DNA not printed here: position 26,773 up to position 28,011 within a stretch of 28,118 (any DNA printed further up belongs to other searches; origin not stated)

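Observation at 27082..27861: Bacterial protein made of three AP2 DNA-binding domains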

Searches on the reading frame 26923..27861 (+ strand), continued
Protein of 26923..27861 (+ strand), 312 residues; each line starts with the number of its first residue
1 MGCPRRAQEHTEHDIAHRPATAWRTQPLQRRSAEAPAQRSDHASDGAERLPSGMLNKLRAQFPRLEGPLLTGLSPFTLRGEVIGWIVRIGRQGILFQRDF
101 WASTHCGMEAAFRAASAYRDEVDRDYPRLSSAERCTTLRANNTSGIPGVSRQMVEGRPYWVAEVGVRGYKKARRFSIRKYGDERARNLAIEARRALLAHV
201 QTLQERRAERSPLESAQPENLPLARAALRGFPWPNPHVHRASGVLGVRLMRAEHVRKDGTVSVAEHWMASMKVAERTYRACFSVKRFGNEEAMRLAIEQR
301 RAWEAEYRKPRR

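Call 41: find_encoding_contigs(protein=P0018, flank=7000, max_places=2)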
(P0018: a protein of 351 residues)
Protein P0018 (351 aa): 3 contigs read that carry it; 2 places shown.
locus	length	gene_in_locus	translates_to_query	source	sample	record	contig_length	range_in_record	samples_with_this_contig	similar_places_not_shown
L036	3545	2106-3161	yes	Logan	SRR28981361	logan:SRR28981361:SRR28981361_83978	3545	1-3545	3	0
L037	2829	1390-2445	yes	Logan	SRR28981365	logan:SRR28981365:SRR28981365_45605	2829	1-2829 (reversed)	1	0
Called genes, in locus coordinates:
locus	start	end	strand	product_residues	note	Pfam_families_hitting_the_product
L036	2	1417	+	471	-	?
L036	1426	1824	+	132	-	PF00085:Thioredoxin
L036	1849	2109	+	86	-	PF22495:HTH_92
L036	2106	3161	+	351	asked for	PF00847:AP2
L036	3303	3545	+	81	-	?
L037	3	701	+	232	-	?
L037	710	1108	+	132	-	PF00085:Thioredoxin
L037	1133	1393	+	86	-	PF22495:HTH_92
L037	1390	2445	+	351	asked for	PF00847:AP2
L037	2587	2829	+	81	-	?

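Call 48: search_protein_families(library=phrogs, proteins=[window:27082-27858:+], max_evalue=0.01)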
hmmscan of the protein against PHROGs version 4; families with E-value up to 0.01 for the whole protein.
window:27082-27858:+ (259 aa): 0 families

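Call 49: search_dna_similar(query=window:27082-27858:+, collection=phages, mode=protein, max_evalue=0.001, max_rows=15)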
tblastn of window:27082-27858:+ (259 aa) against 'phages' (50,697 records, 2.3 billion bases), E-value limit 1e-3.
Records with a match: 8; places in all: 8; records where one place covers at least 80% of the query: 0.
Best place of each record, by identity: <60% 8.
By first word of the organism name: Bacillus 5; Escherichia 2; Pseudomonas 1.
By host as written in the record: Bacillus subtilis 3; - 2; Bacillus subtilis subsp. subtilis 168 2; Pseudomonas sp. AY2 1.
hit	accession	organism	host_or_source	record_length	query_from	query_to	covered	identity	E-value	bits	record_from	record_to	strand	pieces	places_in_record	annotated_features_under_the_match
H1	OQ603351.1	Pseudomonas phage Ep020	Pseudomonas sp. AY2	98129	32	145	44%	28.1%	8e-4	46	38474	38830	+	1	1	record has no annotation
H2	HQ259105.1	Escherichia phage vB_EcoP_G7C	-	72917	74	144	27%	42.5%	3e-5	50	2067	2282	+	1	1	putative NHN homing endonuclease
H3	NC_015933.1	Escherichia phage vB_EcoP_G7C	-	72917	74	144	27%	42.5%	3e-5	50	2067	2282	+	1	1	HNH endonuclease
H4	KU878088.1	Bacillus phage AR9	Bacillus subtilis subsp. subtilis 168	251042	81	143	24%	39.7%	5e-4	47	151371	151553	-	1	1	DNA-directed RNA polymerase beta subunit | HNH homing endonuclease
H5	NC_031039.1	Bacillus phage AR9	Bacillus subtilis subsp. subtilis 168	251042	81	143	24%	39.7%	5e-4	47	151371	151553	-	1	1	RNA polymerase beta subunit | HNH homing endonuclease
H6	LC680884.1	Bacillus phage PBS1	Bacillus subtilis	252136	81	143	24%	39.7%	5e-4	47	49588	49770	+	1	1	hypothetical protein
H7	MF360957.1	Bacillus phage PBS1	Bacillus subtilis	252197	81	143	24%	39.7%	5e-4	47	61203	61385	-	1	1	79: HNH endonuclease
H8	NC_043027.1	Bacillus phage PBS1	Bacillus subtilis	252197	81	143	24%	39.7%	5e-4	47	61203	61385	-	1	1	79: HNH endonuclease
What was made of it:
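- Closest known: AP2-HNH homing endonucleases of phages, cyanobacteria and ciliates. Same: The canonical module matches their AP2 domain at 40-42% identity over about 65 aa (call 49).
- The canonical module matches HNH homing endonucleases of phages G7C, AR9 and PBS1 (call 49).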

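Call 50: search_dna_similar(query=window:27082-27858:+, collection=plasmids, mode=protein, max_evalue=0.001, max_rows=15)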
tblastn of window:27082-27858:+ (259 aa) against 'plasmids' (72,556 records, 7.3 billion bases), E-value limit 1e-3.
Records with a match: 16; places in all: 16; records where one place covers at least 80% of the query: 0.
Best place of each record, by identity: <60% 16.
By first word of the organism name: Agrobacterium 11; Rhizobium 3; Allorhizobium 1; Pseudomonas 1.
By predicted mobility (MOB-suite, as given by PLSDB): non-mobilizable 10; conjugative 6.
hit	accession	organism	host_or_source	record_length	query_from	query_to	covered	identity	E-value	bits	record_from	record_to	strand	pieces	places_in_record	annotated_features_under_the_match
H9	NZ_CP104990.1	Rhizobium sp. CC-CFT758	cell culture,agricultural soil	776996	17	140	48%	36.3%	8e-10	66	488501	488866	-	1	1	AP2 domain-containing protein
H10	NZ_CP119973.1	Agrobacterium leguminum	pure culture,soil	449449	30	144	44%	39.1%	5e-11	70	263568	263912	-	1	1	hypothetical protein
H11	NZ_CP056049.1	Agrobacterium vitis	Vitis vinifera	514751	31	144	44%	38.6%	5e-11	70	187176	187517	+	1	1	none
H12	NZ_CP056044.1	Agrobacterium vitis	Vitis vinifera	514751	31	144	44%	38.6%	5e-11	70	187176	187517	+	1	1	none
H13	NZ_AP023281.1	Agrobacterium vitis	Vitis vinifera,grapevine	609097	31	144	44%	37.7%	7e-11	69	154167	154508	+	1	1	none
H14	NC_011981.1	Allorhizobium ampelinum S4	Vitis vinifera cv. 'Izsaki Sarfeher'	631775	31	144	44%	37.7%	7e-11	69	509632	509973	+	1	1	none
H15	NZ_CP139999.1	Agrobacterium tumefaciens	-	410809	31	144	44%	37.7%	3e-10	67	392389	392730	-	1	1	hypothetical protein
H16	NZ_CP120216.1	Agrobacterium leguminum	-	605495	31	144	44%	37.7%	3e-10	67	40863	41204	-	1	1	hypothetical protein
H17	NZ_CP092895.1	Agrobacterium tumefaciens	soil,soil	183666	31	144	44%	37.7%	6e-10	67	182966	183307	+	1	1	none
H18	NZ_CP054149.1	Agrobacterium vaccinii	Blueberry,pure bacterial culture,Tumor ...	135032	31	145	44%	35.7%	2e-4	50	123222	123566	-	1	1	hypothetical protein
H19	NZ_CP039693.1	Agrobacterium larrymoorei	-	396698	31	151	47%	33.9%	1e-8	63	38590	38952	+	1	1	hypothetical protein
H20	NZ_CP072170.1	Agrobacterium larrymoorei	Ficus benjamina,cell culture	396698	31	151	47%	33.9%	1e-8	63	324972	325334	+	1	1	hypothetical protein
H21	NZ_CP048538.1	Agrobacterium tumefaciens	walnut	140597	32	144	44%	35.4%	3e-8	61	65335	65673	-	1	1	hypothetical protein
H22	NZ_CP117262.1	Rhizobium tumorigenes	Rubus sp.,pure bacterial culture,Aerial ...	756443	31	140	42%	34.5%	3e-8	62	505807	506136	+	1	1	hypothetical protein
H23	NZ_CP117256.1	Rhizobium tumorigenes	Rubus sp.,pure bacterial culture,Aerial ...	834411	31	140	42%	34.5%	3e-8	62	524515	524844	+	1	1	hypothetical protein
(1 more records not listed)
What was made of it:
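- Full-length relatives are absent from the phage and plasmid collections (calls 49, 50).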

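Call 51: find_related_loci(query=A3, collection=metagenome_contigs, flank=8000)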
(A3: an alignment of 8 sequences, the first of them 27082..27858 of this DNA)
Query A3 (259 aa) in metagenome_contigs; peptide patterns used: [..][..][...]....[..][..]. (x = any residue, [..] = any of these).
253 stretches matched a pattern; 50 encode a relative of the query (tblastn E <= 1e-3); 49 distinct loci.
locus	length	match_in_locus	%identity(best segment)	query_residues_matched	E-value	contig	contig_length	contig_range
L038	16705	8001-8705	37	19-253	5e-33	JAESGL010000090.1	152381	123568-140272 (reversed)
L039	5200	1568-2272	37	19-253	6e-32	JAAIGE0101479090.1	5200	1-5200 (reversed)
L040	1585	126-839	36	17-253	5e-32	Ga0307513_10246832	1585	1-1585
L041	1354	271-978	35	17-252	8e-32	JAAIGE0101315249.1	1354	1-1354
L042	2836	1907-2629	36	17-257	3e-27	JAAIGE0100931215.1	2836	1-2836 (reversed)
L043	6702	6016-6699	32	9-235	1e-24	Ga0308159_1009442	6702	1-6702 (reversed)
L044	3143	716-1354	35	30-247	9e-24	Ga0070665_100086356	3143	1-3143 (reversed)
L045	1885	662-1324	34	30-247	3e-21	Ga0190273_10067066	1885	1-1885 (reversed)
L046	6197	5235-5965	35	9-251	3e-19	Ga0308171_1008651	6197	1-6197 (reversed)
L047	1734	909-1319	39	32-248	6e-19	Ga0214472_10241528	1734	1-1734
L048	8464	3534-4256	33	30-259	2e-18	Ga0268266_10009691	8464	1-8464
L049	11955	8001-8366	39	31-145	3e-18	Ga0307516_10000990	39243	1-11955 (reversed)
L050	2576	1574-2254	31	29-247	6e-18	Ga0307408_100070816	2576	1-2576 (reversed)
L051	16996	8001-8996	40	31-147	9e-18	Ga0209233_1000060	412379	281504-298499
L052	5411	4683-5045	40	34-147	9e-18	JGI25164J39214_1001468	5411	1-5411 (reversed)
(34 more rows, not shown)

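Call 55: search_protein_families(library=pfam, proteins=[L010:803-2143:+, L010:2028-2492:+, L010:2502-3488:+, L010:3488-3964:+, L010:3885-5090:+, L010:5203-5619:+, L010:7125-7910:+, L010:8699-10033:+, L010:10314-10742:+, L010:11298-12104:+], max_evalue=0.001)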
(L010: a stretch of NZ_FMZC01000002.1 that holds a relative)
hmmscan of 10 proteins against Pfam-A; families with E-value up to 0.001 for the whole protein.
L010:803-2143:+ (447 aa): 1 family
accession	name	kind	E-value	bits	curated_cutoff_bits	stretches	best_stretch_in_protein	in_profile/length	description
PF09937.14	DUF2169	-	4.8e-63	213.7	25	1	43-401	7-294/294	Uncharacterized protein conserved in bacteria (DUF2169)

L010:2028-2492:+ (155 aa): 1 family
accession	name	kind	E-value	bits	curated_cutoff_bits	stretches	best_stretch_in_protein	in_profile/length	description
PF13665.11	Tox-PAAR-like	-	7.6e-30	103.7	31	1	51-152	2-103/108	Toxin PAAR-like domain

L010:2502-3488:+ (329 aa): 0 families

L010:3488-3964:+ (159 aa): 0 families

L010:3885-5090:+ (402 aa): 0 families

L010:5203-5619:+ (139 aa): 0 families

L010:7125-7910:+ (262 aa): 0 families

L010:8699-10033:+ (445 aa): 1 family
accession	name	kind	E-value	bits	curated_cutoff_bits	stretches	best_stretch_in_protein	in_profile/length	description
PF07285.16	DUF1444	-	2.2e-05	24.6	23.8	1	84-310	38-256/264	Protein of unknown function (DUF1444)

L010:10314-10742:+ (143 aa): 0 families

L010:11298-12104:+ (269 aa): 0 families

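Call 56: search_protein_families(library=pfam, proteins=[L038:243-1277:+, L038:1307-2263:+, L038:2220-3365:+, L038:3448-4737:+, L038:6243-6677:+, L038:7043-7441:+, L038:7339-7929:+, L038:9307-10767:+, L038:10595-11608:+, L038:12588-14759:+], max_evalue=0.001)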
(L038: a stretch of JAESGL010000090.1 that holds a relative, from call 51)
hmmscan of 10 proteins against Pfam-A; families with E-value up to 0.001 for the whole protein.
L038:243-1277:+ (345 aa): 0 families

L038:1307-2263:+ (319 aa): 0 families

L038:2220-3365:+ (382 aa): 0 families

L038:3448-4737:+ (430 aa): 0 families

L038:6243-6677:+ (145 aa): 0 families

L038:7043-7441:+ (133 aa): 0 families

L038:7339-7929:+ (197 aa): 0 families

L038:9307-10767:+ (487 aa): 0 families

L038:10595-11608:+ (338 aa): 0 families

L038:12588-14759:+ (724 aa): 0 families
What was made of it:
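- Tried and rejected: The ORFs of L038 gave no Pfam hits (call 56).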

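Call 66: search_protein_families(library=pfam, proteins=[L025:1635-2711:+, L021:508-1548:-, L051:4514-6187:+, L044:1474-2475:-, L036:2-1417:+, L044:3-1073:+, L048:2367-3224:+, L004:8914-9687:+, L010:2502-3488:+, L019:429-914:+], max_evalue=0.001)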
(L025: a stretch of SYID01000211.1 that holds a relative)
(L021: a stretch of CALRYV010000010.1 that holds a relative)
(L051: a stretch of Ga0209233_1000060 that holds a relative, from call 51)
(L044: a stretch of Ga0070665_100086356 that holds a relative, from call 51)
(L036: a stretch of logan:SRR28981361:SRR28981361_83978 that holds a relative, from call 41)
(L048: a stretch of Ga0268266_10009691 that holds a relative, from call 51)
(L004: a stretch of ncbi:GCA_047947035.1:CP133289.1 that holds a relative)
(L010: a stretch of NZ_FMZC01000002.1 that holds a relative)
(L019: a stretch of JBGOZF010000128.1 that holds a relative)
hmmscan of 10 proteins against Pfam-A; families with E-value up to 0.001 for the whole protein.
L025:1635-2711:+ (359 aa): 1 family
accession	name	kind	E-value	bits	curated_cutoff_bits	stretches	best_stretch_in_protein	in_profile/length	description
PF03401.19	TctC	-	2.7e-71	240.7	27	1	83-354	2-272/274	Tripartite tricarboxylate transporter family receptor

L021:508-1548:- (347 aa): 1 family
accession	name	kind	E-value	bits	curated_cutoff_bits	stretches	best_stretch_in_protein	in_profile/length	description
PF03401.19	TctC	-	5.8e-36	124.8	27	1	76-330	2-260/274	Tripartite tricarboxylate transporter family receptor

L051:4514-6187:+ (558 aa): 1 family
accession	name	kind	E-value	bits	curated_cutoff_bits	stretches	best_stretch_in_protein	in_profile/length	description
PF09994.14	T6SS_Tle1-like_cat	-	3.1e-27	96.1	27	2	190-299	172-286/287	T6SS, Phospholipase effector Tle1-like, catalytic domain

L044:1474-2475:- (334 aa): 2 families
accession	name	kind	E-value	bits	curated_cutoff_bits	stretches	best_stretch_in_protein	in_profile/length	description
PF03466.25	LysR_substrate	-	8.2e-37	127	28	1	115-322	2-208/209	LysR substrate binding domain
PF00126.33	HTH_1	-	9.2e-22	77.2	26.6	1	31-90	1-60/60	Bacterial regulatory helix-turn-helix protein, lysR family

L036:2-1417:+ (471 aa): 0 families

L044:3-1073:+ (357 aa): 0 families

L048:2367-3224:+ (286 aa): 0 families

L004:8914-9687:+ (257 aa): 0 families

L010:2502-3488:+ (329 aa): 0 families

L019:429-914:+ (162 aa): 2 families
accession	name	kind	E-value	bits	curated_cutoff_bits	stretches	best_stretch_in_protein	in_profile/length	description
PF22495.2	HTH_92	-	1.1e-22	79.5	27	1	91-134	1-44/45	RsaL-like HTH domain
PF13560.12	HTH_31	-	4e-05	24.3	27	1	89-152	5-54/64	Helix-turn-helix domain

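Call 78: search_protein_families(library=pfam, alignment_id=A6, max_evalue=0.001)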
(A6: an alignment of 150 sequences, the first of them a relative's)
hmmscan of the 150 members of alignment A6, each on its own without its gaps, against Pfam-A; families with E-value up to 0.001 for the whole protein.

A. member 1, P0001 (259 aa): 1 family
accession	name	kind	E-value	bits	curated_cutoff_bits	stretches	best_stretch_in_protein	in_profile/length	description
PF00847.26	AP2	-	1.2e-15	57.9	33.3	1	91-145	1-53/54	AP2 domain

B. families by the number of members that match (of 150 scanned): 9 families
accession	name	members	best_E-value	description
PF00847.26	AP2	146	2e-41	AP2 domain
PF10387.14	DUF2442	2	2.5e-12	Protein of unknown function (DUF2442)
PF01844.29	HNH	1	2.4e-06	HNH endonuclease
PF09133.15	SANTA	1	6.1e-06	SANTA (SANT Associated)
PF13384.12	HTH_23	1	3.7e-05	Homeodomain-like domain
PF13356.12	Arm-DNA-bind_3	1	6.3e-05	Arm DNA-binding domain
PF01402.27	RHH_1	1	0.00029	Ribbon-helix-helix protein, copG family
PF07022.19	Phage_CI_repr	1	0.00065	Bacteriophage CI repressor helix-turn-helix domain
PF01527.26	HTH_Tnp_1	1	0.00072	Transposase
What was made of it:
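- On AP2-HNH homing endonucleases: One of 150 relatives has HNH (call 78).
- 146 of 150 top members are AP2-only (call 78). Only 1 of 150 top family members has a nuclease domain and 1 an integrase arm domain (call 78).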

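Call 79: search_protein_families(library=padloc, proteins=[window:27082-27858:+], max_evalue=0.01)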
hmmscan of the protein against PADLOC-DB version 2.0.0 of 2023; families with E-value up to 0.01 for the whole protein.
window:27082-27858:+ (259 aa): 0 families

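Call 95: find_encoding_contigs(protein=window:27082-27861:+, flank=10000, max_places=5)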
Protein window:27082-27861:+ (259 aa): no gene with exactly this product is on record in the collection.

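Call 96: find_encoding_contigs(protein=window:26923-27861:+, flank=10000, max_places=5)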
Protein window:26923-27861:+ (312 aa): 2 contigs read that carry it; 2 places shown.
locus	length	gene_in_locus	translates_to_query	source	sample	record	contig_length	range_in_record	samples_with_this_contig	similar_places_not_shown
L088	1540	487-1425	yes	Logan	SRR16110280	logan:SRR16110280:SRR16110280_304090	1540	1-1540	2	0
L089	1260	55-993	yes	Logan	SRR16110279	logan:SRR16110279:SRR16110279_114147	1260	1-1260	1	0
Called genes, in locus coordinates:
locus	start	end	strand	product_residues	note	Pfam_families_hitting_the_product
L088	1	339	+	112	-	?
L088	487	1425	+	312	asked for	PF00847:AP2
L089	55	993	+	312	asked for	PF00847:AP2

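Call 99: find_encoding_contigs(protein=P0019, flank=8000, max_places=2)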
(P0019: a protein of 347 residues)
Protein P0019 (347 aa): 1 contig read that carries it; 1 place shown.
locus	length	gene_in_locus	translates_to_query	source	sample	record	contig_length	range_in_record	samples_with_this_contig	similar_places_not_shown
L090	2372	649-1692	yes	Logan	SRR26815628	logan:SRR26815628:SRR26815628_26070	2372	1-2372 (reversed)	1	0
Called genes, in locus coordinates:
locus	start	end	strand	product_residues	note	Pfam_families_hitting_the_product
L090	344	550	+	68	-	-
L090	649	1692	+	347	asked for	PF00847:AP2 (faint)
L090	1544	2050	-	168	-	-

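Call 100: find_encoding_contigs(protein=P0024, flank=8000, max_places=2)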
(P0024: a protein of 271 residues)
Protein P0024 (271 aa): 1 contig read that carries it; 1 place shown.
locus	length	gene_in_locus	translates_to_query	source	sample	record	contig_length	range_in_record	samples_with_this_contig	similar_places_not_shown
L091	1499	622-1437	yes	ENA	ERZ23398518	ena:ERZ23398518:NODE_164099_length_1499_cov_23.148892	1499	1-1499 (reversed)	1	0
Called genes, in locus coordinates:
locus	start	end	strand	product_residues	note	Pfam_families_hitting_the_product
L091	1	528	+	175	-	?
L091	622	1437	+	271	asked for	PF00847:AP2 (weak)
